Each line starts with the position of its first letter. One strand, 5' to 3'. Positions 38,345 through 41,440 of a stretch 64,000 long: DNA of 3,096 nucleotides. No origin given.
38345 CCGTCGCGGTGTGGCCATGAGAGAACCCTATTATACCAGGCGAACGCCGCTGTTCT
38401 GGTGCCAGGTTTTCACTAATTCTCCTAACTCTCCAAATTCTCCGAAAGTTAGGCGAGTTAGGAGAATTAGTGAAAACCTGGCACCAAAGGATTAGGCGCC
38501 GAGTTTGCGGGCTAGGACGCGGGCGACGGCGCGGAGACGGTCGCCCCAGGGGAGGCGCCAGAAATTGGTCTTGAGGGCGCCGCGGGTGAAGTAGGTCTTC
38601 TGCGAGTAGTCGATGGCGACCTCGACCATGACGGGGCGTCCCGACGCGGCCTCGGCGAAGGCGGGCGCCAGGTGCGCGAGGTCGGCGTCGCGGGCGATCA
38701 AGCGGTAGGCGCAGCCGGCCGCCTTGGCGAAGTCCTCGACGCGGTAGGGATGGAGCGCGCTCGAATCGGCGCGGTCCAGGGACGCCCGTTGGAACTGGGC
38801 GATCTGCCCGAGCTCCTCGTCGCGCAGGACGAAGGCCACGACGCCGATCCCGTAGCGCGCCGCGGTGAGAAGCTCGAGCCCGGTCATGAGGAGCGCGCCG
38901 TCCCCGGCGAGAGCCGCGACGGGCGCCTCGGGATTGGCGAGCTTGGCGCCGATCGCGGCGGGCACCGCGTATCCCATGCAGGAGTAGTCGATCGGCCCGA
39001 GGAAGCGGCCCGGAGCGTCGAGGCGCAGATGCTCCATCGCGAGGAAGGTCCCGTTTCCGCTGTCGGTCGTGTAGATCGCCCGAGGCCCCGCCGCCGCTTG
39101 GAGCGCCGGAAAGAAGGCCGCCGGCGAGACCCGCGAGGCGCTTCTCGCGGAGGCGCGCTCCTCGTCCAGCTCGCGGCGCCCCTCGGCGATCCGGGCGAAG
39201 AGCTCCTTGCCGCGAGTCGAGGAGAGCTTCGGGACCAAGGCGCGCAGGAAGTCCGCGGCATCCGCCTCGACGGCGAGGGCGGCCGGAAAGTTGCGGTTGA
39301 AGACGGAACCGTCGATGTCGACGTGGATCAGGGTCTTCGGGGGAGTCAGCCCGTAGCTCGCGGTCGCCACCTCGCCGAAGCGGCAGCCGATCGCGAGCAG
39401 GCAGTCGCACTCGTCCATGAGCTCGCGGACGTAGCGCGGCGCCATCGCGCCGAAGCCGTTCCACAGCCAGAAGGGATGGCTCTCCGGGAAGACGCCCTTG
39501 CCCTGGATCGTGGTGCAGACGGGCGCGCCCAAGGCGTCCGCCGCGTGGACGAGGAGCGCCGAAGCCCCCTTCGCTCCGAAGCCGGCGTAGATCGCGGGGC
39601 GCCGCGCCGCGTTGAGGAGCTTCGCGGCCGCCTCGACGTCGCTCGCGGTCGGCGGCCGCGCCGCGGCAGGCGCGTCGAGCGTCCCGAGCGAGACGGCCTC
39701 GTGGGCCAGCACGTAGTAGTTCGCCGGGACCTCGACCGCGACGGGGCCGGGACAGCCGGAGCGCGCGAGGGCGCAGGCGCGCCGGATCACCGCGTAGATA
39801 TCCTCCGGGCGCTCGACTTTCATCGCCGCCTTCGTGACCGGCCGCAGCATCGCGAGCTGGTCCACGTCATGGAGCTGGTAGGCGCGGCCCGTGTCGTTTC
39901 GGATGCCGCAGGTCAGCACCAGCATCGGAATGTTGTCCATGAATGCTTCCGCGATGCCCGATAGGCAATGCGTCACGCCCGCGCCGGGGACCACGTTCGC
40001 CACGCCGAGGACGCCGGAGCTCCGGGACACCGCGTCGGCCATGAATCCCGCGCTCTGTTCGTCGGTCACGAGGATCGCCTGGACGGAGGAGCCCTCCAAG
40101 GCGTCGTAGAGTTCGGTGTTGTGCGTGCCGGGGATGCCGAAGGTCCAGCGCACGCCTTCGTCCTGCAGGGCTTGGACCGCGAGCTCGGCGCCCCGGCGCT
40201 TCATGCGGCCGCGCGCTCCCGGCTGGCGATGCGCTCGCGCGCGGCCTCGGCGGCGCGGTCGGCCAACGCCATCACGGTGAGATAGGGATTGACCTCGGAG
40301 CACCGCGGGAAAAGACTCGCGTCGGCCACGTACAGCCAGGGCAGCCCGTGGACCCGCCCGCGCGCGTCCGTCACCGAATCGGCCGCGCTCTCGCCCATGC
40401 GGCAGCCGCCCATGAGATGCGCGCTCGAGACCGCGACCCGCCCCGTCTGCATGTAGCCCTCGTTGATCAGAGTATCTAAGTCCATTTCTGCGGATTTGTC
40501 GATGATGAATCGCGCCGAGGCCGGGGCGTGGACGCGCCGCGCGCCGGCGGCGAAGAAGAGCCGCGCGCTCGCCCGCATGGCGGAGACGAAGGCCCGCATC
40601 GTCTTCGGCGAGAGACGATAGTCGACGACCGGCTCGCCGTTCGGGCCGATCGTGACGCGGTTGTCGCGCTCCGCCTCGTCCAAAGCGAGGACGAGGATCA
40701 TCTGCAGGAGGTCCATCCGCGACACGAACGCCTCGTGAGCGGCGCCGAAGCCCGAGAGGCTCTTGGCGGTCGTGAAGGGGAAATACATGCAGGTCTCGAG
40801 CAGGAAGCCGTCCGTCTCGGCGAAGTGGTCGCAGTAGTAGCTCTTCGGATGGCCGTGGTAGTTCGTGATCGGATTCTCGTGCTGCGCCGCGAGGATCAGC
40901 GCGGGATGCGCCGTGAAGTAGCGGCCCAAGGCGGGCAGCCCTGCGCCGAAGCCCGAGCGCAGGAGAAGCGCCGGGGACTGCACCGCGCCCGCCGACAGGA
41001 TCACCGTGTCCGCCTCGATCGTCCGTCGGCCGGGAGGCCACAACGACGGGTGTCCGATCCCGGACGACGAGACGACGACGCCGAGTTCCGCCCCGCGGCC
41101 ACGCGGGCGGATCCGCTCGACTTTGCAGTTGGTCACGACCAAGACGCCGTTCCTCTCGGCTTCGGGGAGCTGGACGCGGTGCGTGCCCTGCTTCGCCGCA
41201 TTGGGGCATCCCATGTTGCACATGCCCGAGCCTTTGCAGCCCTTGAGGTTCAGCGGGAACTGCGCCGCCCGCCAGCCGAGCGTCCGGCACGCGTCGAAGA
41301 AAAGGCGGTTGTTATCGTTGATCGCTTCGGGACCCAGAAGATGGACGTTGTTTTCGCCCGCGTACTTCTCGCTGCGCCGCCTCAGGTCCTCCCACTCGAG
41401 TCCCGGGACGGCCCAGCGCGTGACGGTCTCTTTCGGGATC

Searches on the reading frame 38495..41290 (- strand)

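Call 17: search_protein_families(library=pfam, proteins=[window:38495-41290:-])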
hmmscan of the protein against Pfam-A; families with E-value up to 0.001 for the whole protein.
window:38495-41290:- (932 aa): 3 families
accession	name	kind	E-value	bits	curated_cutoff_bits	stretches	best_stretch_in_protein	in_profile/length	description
PF00205.28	TPP_enzyme_M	-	9.4e-37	126.2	30.4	1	552-685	1-137/137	Thiamine pyrophosphate enzyme, central domain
PF02775.26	TPP_enzyme_C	-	4.2e-29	101.7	21.9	1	743-891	1-151/151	Thiamine pyrophosphate enzyme, C-terminal TPP binding domain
PF02776.23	TPP_enzyme_N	-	1.7e-28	99.2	26.8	1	366-481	2-119/119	Thiamine pyrophosphate enzyme, N-terminal TPP binding domain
